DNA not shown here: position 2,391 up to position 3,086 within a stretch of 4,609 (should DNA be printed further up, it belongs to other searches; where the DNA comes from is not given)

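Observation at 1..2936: Duplicated transglutaminase-like (Cys-His-Asp) genes in the same orientation flank the His-rich gene, and paralog B retains a complete catalytic triad.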

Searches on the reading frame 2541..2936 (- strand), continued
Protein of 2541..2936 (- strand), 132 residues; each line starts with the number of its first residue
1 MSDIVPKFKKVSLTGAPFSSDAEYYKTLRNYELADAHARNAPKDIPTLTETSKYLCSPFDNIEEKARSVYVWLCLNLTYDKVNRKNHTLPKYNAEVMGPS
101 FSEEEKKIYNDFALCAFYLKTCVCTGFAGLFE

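Call 57: search_protein_families(library=pfam, proteins=[P0046, P0032, P0047, P0048, P0049, P0002], max_evalue=0.001)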
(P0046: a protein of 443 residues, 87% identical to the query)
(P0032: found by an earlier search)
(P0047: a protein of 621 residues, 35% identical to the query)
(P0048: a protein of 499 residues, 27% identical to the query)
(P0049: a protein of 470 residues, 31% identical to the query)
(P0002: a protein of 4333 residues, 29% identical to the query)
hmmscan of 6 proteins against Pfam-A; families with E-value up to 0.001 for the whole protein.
P0046 (443 aa): 3 families
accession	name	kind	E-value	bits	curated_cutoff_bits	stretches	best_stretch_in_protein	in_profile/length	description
PF04473.18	DUF553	-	8.7e-06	25.7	20.5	1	61-148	12-86/140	Transglutaminase-like domain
PF01841.26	Transglut_core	-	3.4e-05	24.5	23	1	52-177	2-98/108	Transglutaminase-like superfamily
PF23265.1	Ig-like_KY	-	0.00037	21.1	27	1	236-334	2-106/129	KY-like, immunoglobulin-like domain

P0032 (209 aa): 1 family
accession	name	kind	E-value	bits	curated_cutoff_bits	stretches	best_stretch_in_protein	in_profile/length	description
PF01841.26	Transglut_core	-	2.4e-12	47.5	23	1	53-190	3-107/108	Transglutaminase-like superfamily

P0047 (621 aa): 1 family
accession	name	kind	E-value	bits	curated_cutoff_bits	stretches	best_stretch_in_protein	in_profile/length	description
PF01841.26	Transglut_core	-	1.6e-12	48.1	23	1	203-320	3-107/108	Transglutaminase-like superfamily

P0048 (499 aa): 3 families
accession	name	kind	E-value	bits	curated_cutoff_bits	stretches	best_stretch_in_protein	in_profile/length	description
PF01841.26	Transglut_core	-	2.1e-09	38.1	23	1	127-235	12-107/108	Transglutaminase-like superfamily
PF04473.18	DUF553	-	4.5e-05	23.4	20.5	1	128-194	14-84/140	Transglutaminase-like domain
PF23265.1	Ig-like_KY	-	0.00014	22.4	27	1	286-404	3-128/129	KY-like, immunoglobulin-like domain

P0049 (470 aa): 2 families
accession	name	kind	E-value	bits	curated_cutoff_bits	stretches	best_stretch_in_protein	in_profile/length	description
PF23265.1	Ig-like_KY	-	4.6e-08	33.7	27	1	253-377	1-129/129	KY-like, immunoglobulin-like domain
PF01841.26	Transglut_core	-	2.7e-06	28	23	1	95-204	6-107/108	Transglutaminase-like superfamily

P0002 (4333 aa): 15 families
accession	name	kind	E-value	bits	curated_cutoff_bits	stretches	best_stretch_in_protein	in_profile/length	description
PF00170.26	bZIP_1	-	2.6e-87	287.4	27.6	0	645-683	14-52/64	bZIP transcription factor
PF10482.14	CtIP_N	-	4.1e-60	201.4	27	0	1256-1322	47-118/120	Tumour-suppressor protein CtIP N-terminal domain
PF07716.20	bZIP_2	-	1.5e-53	179.1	22.3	0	542-577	16-51/54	Basic region leucine zipper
PF19220.6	Rod_CreS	-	5.5e-44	151.1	100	0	2402-2482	25-105/359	Crescentin, rod domain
PF06698.16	DUF1192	-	4.8e-33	113.5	25.5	0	659-691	22-54/58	Protein of unknown function (DUF1192)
PF16331.10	TolA_bind_tri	-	1.9e-30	105.2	30.1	0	631-689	6-64/76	TolA binding protein trimerisation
PF17675.6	APG6_N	-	3.3e-28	99.2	45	0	1942-2029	14-95/132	Apg6 coiled-coil region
PF25450.1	Rab11-FIP3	-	1.5e-21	77.4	31.9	0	2229-2270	48-90/125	Rab11-FIP3-like domain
PF23946.1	DUF7280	-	1e-15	58.5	27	0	1922-1941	81-100/112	Family of unknown function (DUF7280)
PF08614.16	ATG16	-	7.7e-10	39.7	33.7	0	3690-3806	72-184/200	Autophagy protein 16 (ATG16)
PF10473.14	CENP-F_leu_zip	-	5.4e-09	36.7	34.5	0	1258-1325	10-77/140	Leucine-rich repeats of kinetochore protein Cenp-F/LEK1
PF25825.1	SAPC2_N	-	6.2e-09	36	27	0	2151-2189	7-45/80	SAPC2 EF-hand like N-terminal domain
PF04728.18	LPP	-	8.6e-06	26.4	29.1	0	553-587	2-36/53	Lipoprotein leucine-zipper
PF05266.19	DUF724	-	5e-05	23.7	38.4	0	508-570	113-177/188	Protein of unknown function (DUF724)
PF08172.17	CASP_C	-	0.00015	21.6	28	0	1391-1425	104-138/252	CASP C terminal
